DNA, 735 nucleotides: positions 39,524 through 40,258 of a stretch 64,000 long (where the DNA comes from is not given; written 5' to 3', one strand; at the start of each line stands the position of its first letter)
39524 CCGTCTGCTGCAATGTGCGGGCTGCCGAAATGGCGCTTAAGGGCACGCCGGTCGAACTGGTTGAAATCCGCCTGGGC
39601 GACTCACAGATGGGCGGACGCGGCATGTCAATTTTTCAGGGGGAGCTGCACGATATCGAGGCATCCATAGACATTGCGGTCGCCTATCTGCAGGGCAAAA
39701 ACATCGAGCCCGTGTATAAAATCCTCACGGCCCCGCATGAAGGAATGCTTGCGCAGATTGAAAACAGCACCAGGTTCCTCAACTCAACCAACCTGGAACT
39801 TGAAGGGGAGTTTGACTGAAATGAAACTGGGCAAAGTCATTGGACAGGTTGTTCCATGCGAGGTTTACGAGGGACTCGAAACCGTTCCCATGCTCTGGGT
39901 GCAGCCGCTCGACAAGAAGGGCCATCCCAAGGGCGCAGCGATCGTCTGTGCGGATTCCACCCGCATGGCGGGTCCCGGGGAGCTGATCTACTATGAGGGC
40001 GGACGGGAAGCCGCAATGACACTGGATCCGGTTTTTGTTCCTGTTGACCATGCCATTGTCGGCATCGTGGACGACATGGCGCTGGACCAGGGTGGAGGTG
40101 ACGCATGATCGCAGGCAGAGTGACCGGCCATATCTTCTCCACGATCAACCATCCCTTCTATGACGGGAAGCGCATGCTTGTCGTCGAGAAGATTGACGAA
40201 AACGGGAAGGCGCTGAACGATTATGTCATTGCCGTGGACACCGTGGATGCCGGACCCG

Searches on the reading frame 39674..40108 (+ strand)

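Call 67: search_protein_families(library=pfam, proteins=[window:39674-40108:+], max_evalue=0.001)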
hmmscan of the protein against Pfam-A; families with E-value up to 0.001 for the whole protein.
window:39674-40108:+ (144 aa): 1 family
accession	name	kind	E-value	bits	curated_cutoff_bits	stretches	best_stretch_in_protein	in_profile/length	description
PF03319.19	EutN_CcmL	-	1.4e-16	61.2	25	1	50-133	1-83/83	Ethanolamine utilisation protein EutN/carboxysome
